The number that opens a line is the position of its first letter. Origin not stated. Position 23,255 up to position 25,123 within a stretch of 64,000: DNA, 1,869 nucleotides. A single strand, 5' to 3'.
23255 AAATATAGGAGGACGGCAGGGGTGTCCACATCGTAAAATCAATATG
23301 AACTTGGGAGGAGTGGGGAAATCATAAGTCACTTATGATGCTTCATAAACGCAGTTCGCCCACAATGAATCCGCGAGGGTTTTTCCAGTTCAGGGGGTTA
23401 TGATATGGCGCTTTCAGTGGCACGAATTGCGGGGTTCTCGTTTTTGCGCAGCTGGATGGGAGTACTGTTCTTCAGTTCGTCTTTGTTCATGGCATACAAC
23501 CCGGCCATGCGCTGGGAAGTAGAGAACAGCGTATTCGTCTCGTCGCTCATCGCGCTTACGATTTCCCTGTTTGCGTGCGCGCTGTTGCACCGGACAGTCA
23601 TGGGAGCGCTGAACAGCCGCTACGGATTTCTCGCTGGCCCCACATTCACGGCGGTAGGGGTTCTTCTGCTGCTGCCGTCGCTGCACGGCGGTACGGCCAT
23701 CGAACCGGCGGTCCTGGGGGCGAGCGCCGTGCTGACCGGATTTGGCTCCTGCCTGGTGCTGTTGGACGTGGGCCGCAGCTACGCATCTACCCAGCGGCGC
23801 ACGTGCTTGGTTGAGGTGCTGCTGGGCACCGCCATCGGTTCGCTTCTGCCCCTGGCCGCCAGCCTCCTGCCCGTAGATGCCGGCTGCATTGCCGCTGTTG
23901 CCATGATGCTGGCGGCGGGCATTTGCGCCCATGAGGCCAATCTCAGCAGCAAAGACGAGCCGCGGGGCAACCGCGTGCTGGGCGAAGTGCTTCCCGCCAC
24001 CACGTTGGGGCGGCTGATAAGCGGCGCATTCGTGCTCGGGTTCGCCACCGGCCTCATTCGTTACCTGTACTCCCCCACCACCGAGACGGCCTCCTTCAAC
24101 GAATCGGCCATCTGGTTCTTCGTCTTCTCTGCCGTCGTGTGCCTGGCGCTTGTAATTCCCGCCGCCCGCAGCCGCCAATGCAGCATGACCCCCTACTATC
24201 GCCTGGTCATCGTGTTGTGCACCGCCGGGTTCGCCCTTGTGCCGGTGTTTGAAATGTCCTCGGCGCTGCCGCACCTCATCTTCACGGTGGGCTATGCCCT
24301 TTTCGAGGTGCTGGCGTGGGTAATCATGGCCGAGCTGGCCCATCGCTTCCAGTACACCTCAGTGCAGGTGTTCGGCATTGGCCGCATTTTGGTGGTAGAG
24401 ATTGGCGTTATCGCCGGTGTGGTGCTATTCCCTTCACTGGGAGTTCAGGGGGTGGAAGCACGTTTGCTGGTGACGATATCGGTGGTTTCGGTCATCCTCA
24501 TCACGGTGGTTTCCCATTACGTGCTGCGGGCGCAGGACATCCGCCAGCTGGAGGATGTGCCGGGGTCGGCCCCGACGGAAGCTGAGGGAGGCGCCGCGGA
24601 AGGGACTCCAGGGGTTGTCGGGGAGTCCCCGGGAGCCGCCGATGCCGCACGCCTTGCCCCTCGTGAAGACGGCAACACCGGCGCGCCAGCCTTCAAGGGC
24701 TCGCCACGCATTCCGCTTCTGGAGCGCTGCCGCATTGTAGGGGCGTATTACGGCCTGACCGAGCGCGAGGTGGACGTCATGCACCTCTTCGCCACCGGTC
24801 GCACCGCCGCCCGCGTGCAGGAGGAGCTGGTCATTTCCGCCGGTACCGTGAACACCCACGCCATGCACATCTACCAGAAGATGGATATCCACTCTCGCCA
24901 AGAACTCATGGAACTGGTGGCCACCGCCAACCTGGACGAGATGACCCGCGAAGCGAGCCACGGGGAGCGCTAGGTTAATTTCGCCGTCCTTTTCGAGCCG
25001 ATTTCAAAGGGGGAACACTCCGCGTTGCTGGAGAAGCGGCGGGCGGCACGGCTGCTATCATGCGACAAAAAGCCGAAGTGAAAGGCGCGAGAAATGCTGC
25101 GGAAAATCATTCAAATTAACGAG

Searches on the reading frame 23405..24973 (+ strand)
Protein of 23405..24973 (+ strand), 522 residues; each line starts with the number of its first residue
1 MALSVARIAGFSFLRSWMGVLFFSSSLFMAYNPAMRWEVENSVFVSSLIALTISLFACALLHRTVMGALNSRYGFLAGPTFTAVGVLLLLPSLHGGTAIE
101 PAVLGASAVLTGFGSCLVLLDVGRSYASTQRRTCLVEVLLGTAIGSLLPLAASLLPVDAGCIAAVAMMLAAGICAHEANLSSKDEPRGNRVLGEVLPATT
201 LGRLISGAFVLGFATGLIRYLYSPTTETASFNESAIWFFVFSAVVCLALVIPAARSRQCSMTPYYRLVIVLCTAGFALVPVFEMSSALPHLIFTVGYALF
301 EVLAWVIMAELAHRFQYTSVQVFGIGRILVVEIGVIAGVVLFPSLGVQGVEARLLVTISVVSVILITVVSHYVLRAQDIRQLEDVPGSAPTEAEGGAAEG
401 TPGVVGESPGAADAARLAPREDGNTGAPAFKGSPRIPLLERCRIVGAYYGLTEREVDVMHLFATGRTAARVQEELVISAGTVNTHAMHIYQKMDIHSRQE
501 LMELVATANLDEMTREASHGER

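Call 6: search_protein_families(library=pfam, proteins=[window:23405-24973:+])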
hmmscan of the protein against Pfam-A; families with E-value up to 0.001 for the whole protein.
window:23405-24973:+ (522 aa): 1 family
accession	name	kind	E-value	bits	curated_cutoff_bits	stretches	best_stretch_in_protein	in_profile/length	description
PF00196.25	GerE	-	7e-14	51.6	23.5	1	451-503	3-55/57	Bacterial regulatory proteins, luxR family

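Call 31: search_protein_families(library=ncbifam, proteins=[window:23405-24973:+], max_evalue=0.00001)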
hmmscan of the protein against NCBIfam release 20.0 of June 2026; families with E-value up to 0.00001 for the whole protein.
window:23405-24973:+ (522 aa): 8 families
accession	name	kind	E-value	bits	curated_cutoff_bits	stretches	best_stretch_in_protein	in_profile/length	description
NF041232.1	BagY_FevT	exception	4.9e-09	35.5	700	1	434-517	280-363/367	LuxR family transcriptional regulator BagY/FevT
NF011896.0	PRK15369.1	equivalog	7.3e-09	35.5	242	1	451-506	150-205/211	two component system response regulator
NF003420.0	PRK04841.1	equivalog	3.5e-08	31.9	537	1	450-504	838-892/903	HTH-type transcriptional regulator MalT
NF052445.1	RespRegMctR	equivalog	7.3e-08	32.1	300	1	449-505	143-199/205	two-component system response regulator MctR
NF047785.1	respo_reg_MadR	equivalog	9.4e-07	28.4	300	1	450-501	148-199/209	MadR family response regulator transcription factor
NF007935.0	PRK10651.1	equivalog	1.1e-06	28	250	1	450-501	155-206/216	two-component system response regulator NarL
NF052366.1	photon_PedR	equivalog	4.4e-06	26.8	120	1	451-503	3-55/74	photosynthetic electron transport-dependent transcriptional regulator PedR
TIGR03020.2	EpsA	equivalog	7.7e-06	25.7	170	0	450-499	190-239/247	XrtB/PEP-CTERM-associated transcriptional regulator EpsA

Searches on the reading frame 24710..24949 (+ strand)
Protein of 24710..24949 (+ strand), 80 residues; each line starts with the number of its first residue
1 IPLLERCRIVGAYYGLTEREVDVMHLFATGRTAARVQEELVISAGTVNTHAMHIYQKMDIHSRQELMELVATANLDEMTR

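Call 80: search_solved_structures(query=window:24710-24949:+, max_evalue=0.001, show_alignments=0)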
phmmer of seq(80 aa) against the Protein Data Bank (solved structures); distinct sequences matched with E-value up to 0.001: 16.
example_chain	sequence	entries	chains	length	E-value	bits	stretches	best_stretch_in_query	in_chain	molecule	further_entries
4wt0_B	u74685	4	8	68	6.7e-06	29.7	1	15-65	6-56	Response regulator receiver domain protein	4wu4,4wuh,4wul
4wsz_A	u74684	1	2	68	9.2e-06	29.3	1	15-65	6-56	Response regulator receiver domain protein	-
4ldz_A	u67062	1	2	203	3.4e-05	27.5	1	15-66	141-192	Transcriptional regulatory protein DesR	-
7vim_A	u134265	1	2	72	4.8e-05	27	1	16-68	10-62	Protein EsrB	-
7x1k_A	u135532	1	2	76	5.4e-05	26.8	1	15-66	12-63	Chemotaxis protein CheY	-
2jpc_A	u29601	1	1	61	0.00016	25.4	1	19-71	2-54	SsrB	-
1fse_A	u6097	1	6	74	0.00028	24.6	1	16-74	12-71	GERE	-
4yn8_A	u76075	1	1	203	0.0003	24.5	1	14-65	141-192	Response regulator ChrA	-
7ve4_A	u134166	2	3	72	0.0003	24.5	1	12-67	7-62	DNA-binding response regulator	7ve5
8u3b_G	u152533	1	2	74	0.0003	24.5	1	16-66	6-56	Nitrate/nitrite response regulator protein NarL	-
1je8_A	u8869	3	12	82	0.00036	24.2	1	16-66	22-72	Nitrate/Nitrite Response Regulator Protein NARL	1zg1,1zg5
2rnj_A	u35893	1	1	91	0.00053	23.7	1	12-67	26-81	Response regulator protein vraR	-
5hev_A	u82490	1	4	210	0.00058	23.6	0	14-65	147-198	Response regulator protein VraR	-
3kln_A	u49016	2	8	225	0.00064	23.5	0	13-66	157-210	Transcriptional regulator, LuxR family | Transcriptional regulator VpsT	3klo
4gvp_A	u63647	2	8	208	0.00075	23.2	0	12-66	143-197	Response regulator protein vraR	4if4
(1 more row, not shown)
